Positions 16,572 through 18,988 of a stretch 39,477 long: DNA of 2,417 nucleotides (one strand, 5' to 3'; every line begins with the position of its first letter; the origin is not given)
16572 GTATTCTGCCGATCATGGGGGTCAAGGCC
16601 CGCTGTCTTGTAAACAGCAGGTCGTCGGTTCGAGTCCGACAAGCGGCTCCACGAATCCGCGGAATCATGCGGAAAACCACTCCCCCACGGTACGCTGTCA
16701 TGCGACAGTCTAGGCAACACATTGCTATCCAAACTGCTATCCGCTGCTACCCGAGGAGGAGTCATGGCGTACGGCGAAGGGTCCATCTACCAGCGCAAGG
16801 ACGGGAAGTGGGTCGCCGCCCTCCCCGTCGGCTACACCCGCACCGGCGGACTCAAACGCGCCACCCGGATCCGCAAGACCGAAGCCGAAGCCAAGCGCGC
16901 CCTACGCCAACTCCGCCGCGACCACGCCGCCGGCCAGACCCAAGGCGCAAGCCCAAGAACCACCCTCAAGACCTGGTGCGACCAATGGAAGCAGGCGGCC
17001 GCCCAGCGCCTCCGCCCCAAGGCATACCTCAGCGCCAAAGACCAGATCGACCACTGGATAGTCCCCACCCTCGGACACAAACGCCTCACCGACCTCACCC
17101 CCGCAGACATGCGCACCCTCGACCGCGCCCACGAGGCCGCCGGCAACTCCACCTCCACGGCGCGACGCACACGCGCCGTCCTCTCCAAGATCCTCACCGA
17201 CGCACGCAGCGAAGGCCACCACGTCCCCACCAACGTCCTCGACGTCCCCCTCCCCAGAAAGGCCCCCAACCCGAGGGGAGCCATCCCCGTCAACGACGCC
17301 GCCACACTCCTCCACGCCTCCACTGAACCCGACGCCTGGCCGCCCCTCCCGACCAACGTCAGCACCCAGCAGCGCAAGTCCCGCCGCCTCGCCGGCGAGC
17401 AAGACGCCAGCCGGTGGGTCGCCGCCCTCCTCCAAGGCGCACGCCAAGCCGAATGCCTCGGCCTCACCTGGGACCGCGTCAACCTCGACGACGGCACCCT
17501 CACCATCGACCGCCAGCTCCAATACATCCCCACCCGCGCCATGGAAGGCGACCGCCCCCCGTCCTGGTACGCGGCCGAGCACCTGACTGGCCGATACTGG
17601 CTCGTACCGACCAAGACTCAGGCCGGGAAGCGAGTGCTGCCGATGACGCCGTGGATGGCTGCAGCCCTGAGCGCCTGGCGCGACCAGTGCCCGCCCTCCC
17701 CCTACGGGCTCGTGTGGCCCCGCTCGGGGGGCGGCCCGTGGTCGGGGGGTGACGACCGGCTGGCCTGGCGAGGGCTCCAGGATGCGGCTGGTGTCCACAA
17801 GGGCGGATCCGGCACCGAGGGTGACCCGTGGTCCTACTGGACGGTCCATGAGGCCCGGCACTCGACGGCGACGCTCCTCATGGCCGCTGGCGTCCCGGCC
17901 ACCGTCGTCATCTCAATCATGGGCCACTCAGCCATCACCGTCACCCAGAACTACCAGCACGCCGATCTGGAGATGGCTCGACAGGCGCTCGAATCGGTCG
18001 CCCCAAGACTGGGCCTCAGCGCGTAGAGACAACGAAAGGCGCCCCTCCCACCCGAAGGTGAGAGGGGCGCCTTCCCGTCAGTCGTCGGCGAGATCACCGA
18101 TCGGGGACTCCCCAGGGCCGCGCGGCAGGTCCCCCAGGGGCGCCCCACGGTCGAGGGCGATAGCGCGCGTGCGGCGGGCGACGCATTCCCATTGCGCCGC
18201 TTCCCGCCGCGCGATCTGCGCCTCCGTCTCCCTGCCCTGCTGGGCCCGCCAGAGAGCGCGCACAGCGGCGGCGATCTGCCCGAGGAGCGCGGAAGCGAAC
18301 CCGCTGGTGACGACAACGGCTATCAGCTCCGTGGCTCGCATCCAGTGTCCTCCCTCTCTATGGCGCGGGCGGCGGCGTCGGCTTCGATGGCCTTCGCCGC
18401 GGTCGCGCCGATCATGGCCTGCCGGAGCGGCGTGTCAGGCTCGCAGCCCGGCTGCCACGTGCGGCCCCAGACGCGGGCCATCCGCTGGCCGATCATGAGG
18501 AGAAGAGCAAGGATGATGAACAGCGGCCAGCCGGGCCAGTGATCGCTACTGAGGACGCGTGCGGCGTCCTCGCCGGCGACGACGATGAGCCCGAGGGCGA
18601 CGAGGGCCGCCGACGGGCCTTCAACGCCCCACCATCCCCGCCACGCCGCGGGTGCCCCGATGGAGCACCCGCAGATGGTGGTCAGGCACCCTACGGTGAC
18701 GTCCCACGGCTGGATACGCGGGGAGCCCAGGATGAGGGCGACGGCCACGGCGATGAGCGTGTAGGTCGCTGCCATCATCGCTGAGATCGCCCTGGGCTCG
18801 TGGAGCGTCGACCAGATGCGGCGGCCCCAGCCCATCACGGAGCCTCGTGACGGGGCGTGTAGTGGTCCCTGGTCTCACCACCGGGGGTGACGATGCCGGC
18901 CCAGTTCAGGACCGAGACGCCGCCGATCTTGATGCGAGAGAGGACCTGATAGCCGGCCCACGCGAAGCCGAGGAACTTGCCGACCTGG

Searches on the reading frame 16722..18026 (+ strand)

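Call 42: search_protein_families(library=phrogs, max_evalue=0.001, proteins=[window:16722-18026:+])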
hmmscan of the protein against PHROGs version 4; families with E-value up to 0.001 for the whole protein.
window:16722-18026:+ (434 aa): 8 families
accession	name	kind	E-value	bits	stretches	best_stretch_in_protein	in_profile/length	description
phrog_1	-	integration and excision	2.6e-58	199.7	1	15-432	109-453/611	integrase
phrog_216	-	integration and excision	6.9e-18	65.8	1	235-426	83-236/301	integrase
phrog_16880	-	DNA, RNA and nucleotide metabolism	5.6e-06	27.4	1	16-77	93-155/162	endonuclease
phrog_26960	-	unknown function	9.7e-06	26.9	1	23-156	11-145/146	-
phrog_7685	-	integration and excision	0.00016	22.3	1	374-423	182-232/240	integrase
phrog_23271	-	unknown function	0.0002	22.2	1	375-419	11-55/67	-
phrog_23783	-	integration and excision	0.00026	22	1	52-159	37-136/162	integrase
phrog_17497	-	unknown function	0.00069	20.7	0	371-427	56-113/133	-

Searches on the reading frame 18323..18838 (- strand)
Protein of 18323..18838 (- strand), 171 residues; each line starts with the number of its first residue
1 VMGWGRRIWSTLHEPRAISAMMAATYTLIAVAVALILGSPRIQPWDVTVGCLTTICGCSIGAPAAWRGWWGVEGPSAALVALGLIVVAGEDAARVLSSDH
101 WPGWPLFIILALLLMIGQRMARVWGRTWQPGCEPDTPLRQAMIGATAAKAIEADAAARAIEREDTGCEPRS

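Call 42: search_protein_families(library=phrogs, max_evalue=0.001, proteins=[window:18323-18838:-])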
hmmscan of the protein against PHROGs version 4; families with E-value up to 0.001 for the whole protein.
window:18323-18838:- (171 aa): 1 family
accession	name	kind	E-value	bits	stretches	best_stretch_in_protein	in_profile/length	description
phrog_10606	-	moron, auxiliary metabolic gene and host takeover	0.00017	22.8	1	3-125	8-126/144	membrane protein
